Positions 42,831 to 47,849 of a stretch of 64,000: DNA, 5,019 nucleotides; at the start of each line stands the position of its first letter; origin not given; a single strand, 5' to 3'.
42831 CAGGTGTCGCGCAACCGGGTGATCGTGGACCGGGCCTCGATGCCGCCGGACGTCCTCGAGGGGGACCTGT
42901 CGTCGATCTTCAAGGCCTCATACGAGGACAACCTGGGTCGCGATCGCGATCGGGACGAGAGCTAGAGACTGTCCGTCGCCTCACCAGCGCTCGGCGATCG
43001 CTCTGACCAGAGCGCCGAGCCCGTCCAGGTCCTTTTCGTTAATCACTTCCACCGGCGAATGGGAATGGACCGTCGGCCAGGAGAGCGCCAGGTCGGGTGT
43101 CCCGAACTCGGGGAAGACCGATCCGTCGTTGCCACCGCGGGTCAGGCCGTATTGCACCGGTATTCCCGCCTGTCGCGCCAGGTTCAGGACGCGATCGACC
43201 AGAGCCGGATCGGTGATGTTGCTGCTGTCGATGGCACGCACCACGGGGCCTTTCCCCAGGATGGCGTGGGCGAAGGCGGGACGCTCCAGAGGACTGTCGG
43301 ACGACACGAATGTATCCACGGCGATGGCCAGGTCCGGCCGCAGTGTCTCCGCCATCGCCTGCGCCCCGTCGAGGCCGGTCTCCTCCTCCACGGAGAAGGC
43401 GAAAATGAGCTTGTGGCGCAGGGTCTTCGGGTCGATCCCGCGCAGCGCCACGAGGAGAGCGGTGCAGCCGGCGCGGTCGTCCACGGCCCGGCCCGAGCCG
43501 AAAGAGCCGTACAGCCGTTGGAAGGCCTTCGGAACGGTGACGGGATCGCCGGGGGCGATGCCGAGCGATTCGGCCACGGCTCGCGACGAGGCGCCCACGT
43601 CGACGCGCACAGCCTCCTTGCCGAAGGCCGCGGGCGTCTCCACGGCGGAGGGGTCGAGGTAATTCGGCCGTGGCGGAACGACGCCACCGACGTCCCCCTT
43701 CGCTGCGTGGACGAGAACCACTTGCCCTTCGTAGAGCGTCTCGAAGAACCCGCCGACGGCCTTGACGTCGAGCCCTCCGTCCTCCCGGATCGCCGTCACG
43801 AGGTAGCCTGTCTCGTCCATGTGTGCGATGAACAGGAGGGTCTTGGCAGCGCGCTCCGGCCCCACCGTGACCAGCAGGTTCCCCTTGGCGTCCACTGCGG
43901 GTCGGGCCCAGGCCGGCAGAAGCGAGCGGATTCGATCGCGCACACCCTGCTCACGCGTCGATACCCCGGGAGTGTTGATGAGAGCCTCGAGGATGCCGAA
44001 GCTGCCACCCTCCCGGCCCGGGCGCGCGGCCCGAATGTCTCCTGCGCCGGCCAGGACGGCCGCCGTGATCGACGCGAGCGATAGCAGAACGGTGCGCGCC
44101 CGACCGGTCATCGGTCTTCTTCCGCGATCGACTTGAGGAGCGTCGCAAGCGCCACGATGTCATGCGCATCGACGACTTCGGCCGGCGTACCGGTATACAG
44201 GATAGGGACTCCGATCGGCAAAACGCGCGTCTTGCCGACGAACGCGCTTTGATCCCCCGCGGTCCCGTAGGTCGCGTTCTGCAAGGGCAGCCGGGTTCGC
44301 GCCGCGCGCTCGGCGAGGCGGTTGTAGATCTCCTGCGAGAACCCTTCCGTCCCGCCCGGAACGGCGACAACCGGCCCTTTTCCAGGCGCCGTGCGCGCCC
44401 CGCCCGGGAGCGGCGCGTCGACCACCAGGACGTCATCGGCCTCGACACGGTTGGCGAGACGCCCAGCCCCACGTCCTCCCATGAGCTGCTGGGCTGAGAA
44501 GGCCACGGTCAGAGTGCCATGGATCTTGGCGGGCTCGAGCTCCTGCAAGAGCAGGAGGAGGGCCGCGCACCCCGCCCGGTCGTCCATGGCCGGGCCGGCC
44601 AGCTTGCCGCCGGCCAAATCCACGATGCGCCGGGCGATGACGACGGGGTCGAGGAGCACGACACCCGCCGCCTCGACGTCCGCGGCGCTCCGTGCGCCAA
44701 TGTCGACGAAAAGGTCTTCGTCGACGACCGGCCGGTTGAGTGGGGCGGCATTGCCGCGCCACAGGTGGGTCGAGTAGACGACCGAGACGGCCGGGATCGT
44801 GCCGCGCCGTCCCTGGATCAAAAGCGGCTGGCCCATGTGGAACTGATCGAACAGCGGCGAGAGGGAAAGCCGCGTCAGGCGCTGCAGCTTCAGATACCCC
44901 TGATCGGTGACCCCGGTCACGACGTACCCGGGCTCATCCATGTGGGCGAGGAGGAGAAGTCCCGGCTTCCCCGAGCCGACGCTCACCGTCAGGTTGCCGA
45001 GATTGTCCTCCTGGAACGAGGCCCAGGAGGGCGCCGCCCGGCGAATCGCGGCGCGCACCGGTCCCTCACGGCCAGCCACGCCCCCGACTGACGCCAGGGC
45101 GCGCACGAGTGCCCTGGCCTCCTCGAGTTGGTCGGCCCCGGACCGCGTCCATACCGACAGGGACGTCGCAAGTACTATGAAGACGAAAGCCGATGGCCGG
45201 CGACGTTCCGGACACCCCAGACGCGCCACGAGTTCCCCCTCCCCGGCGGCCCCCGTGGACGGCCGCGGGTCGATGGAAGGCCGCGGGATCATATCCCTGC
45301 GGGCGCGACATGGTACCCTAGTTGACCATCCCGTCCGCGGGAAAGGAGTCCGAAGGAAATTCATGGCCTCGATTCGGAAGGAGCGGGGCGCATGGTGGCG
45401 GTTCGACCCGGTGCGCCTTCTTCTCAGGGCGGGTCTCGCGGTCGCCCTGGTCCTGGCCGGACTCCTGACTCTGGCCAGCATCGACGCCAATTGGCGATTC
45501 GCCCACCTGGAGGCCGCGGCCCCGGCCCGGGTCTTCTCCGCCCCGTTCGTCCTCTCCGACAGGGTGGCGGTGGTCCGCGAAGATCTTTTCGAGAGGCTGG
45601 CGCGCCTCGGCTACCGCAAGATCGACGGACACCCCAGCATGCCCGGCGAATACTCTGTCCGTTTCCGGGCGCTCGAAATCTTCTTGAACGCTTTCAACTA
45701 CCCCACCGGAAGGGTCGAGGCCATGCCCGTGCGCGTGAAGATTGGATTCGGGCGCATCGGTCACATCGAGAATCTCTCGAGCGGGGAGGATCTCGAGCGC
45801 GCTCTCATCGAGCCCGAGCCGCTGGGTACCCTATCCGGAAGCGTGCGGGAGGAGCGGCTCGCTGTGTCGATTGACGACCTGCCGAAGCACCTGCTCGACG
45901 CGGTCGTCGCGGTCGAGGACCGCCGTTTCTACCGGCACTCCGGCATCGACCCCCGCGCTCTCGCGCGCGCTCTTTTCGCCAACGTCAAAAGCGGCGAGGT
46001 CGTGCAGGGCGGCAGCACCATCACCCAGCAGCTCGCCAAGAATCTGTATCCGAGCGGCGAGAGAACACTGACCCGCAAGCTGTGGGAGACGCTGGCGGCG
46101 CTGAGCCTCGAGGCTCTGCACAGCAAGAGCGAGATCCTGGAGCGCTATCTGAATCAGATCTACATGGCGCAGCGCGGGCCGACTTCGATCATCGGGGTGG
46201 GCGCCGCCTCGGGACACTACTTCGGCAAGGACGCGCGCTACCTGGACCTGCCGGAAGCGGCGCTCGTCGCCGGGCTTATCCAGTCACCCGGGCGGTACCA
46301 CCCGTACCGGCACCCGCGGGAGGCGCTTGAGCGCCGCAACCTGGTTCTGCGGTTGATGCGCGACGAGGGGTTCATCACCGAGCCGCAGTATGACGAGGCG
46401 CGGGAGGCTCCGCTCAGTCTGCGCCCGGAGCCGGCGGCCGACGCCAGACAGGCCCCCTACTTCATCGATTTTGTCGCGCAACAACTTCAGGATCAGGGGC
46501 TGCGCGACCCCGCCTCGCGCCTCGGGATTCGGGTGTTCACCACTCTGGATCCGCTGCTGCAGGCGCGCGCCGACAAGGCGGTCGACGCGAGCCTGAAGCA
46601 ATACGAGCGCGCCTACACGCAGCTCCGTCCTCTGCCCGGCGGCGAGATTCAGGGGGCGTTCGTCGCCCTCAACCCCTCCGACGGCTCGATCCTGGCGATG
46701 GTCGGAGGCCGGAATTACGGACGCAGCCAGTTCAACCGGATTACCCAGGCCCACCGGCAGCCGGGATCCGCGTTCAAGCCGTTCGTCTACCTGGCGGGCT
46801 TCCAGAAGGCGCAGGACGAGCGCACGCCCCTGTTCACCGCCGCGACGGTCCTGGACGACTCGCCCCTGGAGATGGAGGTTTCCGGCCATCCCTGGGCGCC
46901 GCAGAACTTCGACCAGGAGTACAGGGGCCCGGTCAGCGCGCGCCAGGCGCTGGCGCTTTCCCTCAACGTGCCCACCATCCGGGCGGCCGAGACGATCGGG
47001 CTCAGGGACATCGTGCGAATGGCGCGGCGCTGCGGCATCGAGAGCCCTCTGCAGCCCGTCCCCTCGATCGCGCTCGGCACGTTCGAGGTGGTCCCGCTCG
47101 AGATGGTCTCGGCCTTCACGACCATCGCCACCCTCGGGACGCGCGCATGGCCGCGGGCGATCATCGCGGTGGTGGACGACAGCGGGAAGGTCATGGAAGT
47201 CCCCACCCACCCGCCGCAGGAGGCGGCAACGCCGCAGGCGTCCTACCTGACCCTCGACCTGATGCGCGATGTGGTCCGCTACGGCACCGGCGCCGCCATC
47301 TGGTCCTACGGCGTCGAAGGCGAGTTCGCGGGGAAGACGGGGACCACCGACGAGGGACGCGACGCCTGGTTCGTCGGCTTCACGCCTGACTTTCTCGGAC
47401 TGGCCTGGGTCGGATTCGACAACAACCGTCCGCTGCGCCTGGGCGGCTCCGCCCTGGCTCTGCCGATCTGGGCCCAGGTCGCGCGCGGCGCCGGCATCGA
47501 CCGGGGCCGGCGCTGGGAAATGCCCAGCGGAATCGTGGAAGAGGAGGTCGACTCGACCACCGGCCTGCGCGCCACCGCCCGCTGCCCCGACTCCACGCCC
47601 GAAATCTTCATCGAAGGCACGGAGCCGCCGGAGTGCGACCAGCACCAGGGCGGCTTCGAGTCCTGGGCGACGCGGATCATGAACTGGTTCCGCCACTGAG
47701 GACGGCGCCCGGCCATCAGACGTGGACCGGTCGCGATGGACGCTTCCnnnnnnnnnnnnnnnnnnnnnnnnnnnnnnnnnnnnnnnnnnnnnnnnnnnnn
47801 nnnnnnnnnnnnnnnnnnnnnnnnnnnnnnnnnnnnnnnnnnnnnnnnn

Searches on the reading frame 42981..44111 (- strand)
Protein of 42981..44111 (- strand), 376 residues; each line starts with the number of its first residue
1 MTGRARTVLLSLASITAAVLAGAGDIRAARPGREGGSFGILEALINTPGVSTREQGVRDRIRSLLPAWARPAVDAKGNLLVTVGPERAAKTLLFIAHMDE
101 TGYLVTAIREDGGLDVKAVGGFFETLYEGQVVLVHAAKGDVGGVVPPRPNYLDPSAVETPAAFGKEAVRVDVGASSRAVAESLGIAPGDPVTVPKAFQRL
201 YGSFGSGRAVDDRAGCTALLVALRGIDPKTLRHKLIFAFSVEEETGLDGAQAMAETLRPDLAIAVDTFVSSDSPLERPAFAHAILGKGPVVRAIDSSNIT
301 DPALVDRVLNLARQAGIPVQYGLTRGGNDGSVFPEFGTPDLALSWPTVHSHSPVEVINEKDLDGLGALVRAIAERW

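Call 42: search_protein_families(library=pfam, proteins=[window:42981-44111:-], max_evalue=0.00001)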
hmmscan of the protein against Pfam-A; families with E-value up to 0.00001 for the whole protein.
window:42981-44111:- (376 aa): 3 families
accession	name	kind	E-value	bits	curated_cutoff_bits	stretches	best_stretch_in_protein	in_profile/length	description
PF05343.19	Peptidase_M42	-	1.3e-68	231.7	23.2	1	77-365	1-289/292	M42 glutamyl aminopeptidase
PF01546.33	Peptidase_M20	-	2.1e-09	38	24.6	1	207-373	30-204/206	Peptidase family M20/M25/M40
PF04389.22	Peptidase_M28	-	1.9e-07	31.4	21.3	0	209-273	30-94/193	Peptidase family M28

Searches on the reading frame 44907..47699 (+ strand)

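Call 42: search_protein_families(library=pfam, proteins=[window:44907-47699:+], max_evalue=0.00001)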
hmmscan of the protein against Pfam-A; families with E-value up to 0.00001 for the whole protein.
window:44907-47699:+ (930 aa): 3 families
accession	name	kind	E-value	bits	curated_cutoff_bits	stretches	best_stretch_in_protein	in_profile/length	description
PF00912.28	Transgly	-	1.2e-60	204.5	27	1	307-484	6-177/178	Transglycosylase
PF00905.27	Transpeptidase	-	3e-25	89.5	22.1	1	583-828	1-267/299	Penicillin binding protein transpeptidase domain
PF14814.11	UB2H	-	1.1e-10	41.9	27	1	224-297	9-81/85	Bifunctional transglycosylase second domain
